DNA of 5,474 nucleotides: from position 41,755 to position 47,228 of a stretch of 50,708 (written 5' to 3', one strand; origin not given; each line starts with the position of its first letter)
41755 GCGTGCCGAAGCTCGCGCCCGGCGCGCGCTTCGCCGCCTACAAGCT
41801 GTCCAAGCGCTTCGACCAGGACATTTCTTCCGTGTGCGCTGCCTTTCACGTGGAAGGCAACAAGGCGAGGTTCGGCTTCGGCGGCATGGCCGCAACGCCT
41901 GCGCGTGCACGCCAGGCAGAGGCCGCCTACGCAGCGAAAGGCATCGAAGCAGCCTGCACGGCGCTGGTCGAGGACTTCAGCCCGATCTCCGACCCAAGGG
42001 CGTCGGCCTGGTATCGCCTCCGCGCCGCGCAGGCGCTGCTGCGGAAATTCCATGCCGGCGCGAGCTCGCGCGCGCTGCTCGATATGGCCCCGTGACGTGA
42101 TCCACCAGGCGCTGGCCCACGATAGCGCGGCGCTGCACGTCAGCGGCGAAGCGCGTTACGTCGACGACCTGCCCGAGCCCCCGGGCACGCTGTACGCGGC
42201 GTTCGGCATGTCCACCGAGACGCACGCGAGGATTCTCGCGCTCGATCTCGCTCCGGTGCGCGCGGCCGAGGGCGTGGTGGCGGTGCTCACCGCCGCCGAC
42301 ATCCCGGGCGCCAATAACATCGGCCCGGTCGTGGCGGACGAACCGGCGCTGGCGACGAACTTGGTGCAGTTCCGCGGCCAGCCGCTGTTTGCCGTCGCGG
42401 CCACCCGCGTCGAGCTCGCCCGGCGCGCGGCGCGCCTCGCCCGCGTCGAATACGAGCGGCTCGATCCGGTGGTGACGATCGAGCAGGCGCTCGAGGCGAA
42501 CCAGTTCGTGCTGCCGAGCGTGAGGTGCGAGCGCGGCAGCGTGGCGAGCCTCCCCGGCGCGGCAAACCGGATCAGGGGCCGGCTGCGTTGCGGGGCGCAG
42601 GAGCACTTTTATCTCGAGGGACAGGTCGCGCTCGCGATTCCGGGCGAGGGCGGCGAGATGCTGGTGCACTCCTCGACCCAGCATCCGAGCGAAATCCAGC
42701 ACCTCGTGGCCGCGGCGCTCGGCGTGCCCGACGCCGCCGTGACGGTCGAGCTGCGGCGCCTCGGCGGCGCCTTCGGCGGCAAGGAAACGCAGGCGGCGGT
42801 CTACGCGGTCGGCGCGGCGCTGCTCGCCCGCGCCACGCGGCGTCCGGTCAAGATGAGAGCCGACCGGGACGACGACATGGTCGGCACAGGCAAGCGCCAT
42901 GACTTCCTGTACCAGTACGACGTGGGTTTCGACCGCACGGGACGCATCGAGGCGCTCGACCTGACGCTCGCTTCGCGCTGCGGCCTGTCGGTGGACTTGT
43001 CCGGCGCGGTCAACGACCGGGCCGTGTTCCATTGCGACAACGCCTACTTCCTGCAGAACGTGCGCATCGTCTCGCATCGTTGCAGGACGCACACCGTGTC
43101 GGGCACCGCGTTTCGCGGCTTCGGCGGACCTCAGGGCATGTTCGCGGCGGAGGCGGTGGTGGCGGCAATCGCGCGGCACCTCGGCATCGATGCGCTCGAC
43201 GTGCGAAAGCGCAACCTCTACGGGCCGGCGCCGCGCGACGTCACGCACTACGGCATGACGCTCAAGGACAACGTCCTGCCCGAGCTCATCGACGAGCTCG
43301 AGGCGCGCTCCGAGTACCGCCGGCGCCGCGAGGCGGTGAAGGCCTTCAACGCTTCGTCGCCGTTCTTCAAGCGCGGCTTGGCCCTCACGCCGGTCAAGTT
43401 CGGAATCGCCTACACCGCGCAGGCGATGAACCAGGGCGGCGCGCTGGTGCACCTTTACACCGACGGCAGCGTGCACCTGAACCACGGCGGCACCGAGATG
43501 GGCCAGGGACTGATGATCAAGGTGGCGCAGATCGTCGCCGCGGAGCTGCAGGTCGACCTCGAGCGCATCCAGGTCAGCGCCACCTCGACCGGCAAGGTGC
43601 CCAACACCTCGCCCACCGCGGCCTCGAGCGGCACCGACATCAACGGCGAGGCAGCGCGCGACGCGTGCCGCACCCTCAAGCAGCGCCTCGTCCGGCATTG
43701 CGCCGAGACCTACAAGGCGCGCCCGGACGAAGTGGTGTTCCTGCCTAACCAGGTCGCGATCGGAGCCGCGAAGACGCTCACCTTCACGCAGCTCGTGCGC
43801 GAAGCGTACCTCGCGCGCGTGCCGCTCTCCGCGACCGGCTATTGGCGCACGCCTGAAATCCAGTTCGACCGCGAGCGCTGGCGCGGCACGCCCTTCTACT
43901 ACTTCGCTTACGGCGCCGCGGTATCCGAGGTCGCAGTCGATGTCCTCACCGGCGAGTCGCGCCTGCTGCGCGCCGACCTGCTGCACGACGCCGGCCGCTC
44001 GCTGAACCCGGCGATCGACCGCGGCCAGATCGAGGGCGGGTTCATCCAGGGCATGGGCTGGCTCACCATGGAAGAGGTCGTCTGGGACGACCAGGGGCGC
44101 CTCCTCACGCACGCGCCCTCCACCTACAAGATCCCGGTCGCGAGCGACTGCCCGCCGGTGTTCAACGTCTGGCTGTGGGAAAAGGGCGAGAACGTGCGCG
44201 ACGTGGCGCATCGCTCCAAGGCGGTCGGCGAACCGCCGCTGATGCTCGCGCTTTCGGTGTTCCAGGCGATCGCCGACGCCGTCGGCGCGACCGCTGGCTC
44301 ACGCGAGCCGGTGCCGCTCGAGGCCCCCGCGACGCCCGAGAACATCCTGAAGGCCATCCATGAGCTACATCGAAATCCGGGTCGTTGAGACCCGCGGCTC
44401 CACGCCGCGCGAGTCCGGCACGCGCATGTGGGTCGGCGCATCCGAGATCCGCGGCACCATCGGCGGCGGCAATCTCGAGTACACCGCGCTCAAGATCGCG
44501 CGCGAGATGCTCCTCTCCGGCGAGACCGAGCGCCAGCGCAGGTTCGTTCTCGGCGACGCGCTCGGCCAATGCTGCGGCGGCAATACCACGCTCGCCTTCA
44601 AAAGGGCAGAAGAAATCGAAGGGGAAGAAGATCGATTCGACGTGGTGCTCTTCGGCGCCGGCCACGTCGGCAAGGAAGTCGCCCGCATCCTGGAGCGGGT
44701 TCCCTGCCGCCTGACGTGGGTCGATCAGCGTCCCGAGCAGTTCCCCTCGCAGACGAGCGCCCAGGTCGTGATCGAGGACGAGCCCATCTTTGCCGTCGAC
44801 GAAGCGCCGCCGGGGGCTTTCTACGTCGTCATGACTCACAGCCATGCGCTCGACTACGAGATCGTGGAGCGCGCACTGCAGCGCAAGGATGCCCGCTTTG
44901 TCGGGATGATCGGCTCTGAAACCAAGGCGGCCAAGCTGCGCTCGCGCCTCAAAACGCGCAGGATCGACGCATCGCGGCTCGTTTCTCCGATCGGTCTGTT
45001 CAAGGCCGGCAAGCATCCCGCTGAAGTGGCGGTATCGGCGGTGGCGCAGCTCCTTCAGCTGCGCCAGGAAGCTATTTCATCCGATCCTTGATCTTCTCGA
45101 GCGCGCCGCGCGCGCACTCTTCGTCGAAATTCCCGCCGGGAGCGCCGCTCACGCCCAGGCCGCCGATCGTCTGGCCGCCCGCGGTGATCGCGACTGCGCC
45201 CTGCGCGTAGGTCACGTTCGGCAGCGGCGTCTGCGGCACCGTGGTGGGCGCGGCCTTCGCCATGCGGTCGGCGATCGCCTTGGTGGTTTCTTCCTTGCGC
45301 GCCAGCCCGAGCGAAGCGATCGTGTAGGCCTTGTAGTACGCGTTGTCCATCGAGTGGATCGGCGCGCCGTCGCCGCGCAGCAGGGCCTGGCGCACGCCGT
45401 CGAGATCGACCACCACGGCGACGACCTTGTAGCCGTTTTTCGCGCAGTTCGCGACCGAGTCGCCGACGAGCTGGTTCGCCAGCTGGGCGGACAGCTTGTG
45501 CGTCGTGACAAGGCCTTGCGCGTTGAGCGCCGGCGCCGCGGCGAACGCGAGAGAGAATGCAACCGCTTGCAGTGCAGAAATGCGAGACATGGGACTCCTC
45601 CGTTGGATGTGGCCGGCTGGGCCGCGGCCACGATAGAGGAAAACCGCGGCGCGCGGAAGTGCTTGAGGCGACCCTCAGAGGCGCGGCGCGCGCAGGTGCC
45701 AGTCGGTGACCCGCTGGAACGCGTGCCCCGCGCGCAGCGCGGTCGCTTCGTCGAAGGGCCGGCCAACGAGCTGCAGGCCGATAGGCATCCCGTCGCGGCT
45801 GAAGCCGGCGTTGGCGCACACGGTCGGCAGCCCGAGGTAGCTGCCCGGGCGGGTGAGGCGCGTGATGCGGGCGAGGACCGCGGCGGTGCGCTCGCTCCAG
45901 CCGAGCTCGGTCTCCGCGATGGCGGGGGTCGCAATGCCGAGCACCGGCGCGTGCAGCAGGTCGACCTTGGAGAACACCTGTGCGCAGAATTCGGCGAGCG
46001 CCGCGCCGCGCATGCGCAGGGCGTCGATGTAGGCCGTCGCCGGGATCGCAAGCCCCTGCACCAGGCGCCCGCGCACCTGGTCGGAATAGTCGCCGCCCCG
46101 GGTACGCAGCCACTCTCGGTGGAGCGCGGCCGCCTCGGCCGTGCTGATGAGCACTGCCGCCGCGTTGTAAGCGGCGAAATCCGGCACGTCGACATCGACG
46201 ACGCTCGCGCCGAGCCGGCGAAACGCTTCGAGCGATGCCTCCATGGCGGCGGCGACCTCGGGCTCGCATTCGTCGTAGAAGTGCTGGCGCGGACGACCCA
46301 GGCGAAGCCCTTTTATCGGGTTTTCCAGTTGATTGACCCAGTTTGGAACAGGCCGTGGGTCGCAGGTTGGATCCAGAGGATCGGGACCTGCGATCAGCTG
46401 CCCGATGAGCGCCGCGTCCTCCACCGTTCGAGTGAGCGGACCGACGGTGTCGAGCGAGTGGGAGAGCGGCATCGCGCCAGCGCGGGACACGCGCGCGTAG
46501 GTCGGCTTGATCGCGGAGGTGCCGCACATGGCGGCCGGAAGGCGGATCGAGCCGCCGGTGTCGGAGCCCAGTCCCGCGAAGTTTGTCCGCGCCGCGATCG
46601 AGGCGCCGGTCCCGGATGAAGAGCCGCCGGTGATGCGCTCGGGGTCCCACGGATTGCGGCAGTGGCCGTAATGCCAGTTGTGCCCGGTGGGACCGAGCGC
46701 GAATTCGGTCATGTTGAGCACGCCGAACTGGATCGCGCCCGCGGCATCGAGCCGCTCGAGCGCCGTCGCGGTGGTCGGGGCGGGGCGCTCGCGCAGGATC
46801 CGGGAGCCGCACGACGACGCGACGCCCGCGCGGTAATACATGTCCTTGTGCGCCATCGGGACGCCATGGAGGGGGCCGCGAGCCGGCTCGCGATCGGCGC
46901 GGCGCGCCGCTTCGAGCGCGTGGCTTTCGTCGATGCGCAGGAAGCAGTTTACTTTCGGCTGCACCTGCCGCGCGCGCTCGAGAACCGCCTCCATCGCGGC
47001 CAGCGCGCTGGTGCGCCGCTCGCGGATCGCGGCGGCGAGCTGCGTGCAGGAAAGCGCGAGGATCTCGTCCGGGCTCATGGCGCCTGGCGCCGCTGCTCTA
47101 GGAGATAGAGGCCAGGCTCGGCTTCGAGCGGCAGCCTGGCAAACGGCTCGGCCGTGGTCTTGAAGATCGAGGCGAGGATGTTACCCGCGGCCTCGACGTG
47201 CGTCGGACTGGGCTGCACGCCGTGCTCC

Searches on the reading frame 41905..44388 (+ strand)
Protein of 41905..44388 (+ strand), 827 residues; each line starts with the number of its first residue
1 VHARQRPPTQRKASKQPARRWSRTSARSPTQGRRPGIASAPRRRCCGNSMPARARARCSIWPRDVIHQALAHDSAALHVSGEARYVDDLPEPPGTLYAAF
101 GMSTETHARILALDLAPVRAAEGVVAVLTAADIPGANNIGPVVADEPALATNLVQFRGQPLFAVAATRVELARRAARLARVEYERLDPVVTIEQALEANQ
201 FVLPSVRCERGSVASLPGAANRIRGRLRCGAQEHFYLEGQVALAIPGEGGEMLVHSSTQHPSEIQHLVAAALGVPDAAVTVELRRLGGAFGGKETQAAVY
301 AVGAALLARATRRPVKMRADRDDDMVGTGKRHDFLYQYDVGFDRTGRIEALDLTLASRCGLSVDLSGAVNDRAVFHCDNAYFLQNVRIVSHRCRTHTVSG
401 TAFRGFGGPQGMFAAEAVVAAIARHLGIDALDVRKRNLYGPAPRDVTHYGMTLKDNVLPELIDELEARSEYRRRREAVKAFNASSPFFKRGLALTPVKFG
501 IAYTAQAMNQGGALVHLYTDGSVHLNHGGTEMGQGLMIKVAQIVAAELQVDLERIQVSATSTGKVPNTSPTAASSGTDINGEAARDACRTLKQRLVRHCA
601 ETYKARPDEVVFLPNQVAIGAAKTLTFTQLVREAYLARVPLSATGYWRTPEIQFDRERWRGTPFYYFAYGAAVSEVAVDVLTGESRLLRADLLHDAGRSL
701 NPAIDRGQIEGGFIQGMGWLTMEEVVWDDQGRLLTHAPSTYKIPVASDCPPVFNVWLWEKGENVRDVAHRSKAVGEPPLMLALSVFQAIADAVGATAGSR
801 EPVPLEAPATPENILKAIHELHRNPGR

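Call 14: search_protein_families(library=pfam, proteins=[window:41905-44388:+], max_evalue=0.001)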
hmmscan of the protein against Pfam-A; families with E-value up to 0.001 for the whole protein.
window:41905-44388:+ (827 aa): 3 families
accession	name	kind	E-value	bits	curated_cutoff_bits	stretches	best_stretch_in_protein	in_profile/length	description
PF20256.3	MoCoBD_2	-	1.7e-100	336.6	27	1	465-750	2-283/283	Molybdopterin cofactor-binding domain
PF02738.23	MoCoBD_1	-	4.5e-79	265.4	27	1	207-438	12-244/244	Molybdopterin cofactor-binding domain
PF01315.27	Ald_Xan_dh_C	-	2.3e-27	95.9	31.3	1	80-186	1-109/110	Aldehyde oxidase and xanthine dehydrogenase, a/b hammerhead domain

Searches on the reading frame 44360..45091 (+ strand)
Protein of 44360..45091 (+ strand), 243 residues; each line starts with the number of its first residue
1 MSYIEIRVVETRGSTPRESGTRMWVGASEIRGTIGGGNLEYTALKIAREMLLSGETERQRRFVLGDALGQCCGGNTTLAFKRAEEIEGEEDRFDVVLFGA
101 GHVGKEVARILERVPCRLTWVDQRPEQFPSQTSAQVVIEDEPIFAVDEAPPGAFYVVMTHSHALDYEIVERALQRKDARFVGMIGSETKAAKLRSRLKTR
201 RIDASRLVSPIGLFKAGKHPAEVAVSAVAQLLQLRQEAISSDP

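Call 14: search_protein_families(library=pfam, proteins=[window:44360-45091:+], max_evalue=0.001)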
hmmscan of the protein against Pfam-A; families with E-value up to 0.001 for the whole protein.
window:44360-45091:+ (243 aa): 2 families
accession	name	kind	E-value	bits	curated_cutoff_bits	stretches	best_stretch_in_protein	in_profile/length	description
PF13478.12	XdhC_C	-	3e-32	112.2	29.7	1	95-231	1-125/125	XdhC Rossmann domain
PF02625.21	XdhC_CoxI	-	2.1e-16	60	24.3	1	7-59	12-65/68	XdhC and CoxI family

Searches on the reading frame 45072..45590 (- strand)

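Call 14: search_protein_families(library=pfam, proteins=[window:45072-45590:-], max_evalue=0.001)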
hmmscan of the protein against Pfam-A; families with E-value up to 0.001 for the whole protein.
window:45072-45590:- (172 aa): 1 family
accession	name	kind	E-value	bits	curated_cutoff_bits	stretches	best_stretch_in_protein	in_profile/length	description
PF03928.20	HbpS-like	-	2.4e-22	79.8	25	1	33-164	1-127/128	Haem degrading protein HbpS-like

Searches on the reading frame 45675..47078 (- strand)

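Call 14: search_protein_families(library=pfam, proteins=[window:45675-47078:-], max_evalue=0.001)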
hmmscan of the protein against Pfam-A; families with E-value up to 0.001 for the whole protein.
window:45675-47078:- (467 aa): 1 family
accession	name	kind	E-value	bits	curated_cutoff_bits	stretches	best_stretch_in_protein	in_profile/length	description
PF01425.27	Amidase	-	6.8e-106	355.4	27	1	28-447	2-444/445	Amidase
